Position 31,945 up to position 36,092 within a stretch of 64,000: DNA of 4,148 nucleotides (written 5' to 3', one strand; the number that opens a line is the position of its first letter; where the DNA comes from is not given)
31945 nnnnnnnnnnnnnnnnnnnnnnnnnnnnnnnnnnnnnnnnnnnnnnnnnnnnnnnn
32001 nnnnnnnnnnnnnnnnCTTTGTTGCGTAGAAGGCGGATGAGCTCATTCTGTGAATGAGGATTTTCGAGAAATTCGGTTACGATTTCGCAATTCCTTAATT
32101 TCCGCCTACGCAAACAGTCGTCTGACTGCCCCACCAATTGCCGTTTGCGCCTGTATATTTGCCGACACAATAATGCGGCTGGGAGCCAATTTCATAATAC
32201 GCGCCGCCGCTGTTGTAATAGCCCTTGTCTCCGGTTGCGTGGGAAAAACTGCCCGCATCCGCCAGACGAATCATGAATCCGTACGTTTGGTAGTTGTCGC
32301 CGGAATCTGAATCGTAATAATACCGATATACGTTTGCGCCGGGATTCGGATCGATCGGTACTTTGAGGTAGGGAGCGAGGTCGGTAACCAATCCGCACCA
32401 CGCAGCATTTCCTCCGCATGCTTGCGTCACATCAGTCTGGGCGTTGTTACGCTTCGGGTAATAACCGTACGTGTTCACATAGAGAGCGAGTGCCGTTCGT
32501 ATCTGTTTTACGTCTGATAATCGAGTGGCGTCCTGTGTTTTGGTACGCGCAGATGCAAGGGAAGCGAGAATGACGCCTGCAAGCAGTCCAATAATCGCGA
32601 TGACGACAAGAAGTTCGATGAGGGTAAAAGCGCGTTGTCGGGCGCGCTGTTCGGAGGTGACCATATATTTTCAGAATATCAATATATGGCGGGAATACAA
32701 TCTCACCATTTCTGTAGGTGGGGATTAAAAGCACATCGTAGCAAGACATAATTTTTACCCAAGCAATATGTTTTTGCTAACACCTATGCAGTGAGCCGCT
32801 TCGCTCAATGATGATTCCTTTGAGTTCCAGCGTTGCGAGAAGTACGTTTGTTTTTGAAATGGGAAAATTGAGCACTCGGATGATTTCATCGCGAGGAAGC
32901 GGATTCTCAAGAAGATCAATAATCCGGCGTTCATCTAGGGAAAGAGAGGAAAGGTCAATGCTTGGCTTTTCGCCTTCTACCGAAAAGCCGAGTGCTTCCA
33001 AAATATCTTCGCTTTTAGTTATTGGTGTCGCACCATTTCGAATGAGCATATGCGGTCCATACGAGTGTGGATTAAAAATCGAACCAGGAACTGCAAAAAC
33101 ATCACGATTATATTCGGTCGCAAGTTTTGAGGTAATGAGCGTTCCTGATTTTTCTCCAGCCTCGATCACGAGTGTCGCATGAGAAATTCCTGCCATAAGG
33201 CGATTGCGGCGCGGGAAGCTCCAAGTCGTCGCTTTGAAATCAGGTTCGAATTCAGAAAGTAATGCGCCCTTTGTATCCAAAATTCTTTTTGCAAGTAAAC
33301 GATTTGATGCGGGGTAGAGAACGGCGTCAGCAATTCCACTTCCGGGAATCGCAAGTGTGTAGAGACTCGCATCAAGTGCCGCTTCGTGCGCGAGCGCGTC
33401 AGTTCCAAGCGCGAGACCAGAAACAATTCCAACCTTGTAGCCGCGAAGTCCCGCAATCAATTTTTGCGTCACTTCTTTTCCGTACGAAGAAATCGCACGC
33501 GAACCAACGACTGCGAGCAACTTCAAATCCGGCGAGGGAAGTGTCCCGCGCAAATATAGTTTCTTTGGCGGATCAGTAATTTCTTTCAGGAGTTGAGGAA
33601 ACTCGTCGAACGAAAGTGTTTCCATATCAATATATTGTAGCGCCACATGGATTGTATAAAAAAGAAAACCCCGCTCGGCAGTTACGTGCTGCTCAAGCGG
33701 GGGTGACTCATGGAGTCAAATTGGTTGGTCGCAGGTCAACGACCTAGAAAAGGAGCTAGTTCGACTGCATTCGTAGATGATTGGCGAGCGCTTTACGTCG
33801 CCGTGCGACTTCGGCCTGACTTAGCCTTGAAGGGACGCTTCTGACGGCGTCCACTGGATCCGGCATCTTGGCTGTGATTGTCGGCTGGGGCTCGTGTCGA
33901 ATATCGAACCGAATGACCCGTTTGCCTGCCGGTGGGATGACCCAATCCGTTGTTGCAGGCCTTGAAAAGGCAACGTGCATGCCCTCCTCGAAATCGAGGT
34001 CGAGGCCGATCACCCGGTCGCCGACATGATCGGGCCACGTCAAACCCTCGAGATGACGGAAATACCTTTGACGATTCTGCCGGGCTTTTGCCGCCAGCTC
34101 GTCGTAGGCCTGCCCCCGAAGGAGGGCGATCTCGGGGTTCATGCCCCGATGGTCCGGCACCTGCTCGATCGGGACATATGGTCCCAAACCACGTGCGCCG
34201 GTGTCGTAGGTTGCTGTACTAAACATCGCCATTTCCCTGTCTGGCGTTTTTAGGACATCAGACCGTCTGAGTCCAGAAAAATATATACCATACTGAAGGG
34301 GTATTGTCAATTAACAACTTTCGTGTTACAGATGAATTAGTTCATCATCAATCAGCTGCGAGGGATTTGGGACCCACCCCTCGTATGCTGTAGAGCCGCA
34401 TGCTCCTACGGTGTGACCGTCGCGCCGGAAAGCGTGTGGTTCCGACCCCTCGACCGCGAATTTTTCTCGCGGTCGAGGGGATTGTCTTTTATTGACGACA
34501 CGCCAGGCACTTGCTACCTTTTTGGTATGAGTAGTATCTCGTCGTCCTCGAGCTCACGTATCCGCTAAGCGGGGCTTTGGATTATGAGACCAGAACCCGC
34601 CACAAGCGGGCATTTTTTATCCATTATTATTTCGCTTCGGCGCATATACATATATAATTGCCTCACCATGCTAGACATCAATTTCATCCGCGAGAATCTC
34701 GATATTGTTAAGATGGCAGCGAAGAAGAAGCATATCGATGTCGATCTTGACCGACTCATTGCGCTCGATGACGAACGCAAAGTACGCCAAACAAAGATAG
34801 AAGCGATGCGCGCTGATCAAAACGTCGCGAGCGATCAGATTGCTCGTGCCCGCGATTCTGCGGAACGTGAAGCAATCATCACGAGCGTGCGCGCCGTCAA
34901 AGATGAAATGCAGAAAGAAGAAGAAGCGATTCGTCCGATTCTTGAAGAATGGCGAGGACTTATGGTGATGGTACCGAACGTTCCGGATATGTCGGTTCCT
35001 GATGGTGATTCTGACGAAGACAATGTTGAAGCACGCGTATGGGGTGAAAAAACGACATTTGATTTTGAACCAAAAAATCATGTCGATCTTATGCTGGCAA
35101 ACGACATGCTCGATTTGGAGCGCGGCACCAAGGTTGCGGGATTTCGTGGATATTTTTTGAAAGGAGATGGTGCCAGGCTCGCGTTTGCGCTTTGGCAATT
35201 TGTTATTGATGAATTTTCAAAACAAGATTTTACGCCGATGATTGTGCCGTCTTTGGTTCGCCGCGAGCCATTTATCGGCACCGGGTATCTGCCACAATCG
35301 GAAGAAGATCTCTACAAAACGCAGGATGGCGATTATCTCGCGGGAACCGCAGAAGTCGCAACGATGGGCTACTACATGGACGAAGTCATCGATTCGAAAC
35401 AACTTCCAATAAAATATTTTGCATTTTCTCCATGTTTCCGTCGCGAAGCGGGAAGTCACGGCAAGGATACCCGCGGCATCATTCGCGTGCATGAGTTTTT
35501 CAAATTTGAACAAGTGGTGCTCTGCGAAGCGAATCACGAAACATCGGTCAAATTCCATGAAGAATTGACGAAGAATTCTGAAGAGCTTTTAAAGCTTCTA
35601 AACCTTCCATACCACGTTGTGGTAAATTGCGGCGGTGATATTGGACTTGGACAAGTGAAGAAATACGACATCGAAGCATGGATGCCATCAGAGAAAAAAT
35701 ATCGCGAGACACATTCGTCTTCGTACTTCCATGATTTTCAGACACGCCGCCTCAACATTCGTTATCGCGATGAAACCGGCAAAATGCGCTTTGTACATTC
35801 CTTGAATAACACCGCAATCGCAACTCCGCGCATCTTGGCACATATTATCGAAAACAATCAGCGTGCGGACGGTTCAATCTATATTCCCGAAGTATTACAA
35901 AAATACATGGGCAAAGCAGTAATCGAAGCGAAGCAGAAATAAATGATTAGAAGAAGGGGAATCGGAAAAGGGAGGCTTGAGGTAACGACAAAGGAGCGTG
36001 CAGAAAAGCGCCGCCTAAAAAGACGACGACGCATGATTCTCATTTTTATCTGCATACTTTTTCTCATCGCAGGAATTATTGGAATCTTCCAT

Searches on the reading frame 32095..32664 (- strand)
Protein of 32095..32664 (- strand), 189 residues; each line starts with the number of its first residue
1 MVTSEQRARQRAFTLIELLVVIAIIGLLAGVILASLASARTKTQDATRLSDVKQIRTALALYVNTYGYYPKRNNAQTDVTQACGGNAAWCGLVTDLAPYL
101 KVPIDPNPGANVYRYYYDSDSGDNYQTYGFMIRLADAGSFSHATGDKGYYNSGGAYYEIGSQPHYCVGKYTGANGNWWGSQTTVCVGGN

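Call 18: search_protein_families(library=pfam, proteins=[window:32095-32664:-], max_evalue=0.01)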
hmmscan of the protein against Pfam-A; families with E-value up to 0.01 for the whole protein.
window:32095-32664:- (189 aa): 1 family
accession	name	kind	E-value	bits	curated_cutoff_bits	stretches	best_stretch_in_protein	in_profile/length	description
PF07963.17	N_methyl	-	9e-09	35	21.2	1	7-33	1-27/27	Prokaryotic N-terminal methylation motif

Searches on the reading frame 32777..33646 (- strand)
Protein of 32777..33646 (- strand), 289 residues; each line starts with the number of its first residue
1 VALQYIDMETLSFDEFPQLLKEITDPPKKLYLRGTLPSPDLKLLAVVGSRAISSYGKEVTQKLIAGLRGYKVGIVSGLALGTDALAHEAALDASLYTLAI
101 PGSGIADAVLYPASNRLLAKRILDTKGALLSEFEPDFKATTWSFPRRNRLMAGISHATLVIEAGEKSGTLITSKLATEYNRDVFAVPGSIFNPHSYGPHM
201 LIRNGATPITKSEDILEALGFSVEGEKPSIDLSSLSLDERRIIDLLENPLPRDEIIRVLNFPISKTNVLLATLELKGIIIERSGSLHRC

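Call 18: search_protein_families(library=pfam, proteins=[window:32777-33646:-], max_evalue=0.01)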
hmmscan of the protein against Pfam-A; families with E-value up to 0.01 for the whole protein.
window:32777-33646:- (289 aa): 2 families
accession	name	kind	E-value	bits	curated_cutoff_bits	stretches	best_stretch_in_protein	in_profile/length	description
PF02481.21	DNA_processg_A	-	3.2e-66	223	29.6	1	6-210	7-211/212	DNA recombination-mediator protein A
PF17782.7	DprA_WH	-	1.1e-06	29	22.9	1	232-284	7-60/61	DprA winged helix domain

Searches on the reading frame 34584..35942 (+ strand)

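Call 6: search_protein_families(library=pfam, proteins=[window:34584-35942:+], max_evalue=0.001)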
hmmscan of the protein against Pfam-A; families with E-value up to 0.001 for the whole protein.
window:34584-35942:+ (452 aa): 2 families
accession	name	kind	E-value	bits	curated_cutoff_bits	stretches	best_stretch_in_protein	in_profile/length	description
PF00587.30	tRNA-synt_2b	-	1.9e-35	123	29.3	1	251-425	12-179/179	tRNA synthetase class II core domain (G, H, P, S and T)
PF02403.27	Seryl_tRNA_N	-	4.2e-21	75.7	28.2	1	29-134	1-108/108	Seryl-tRNA synthetase N-terminal domain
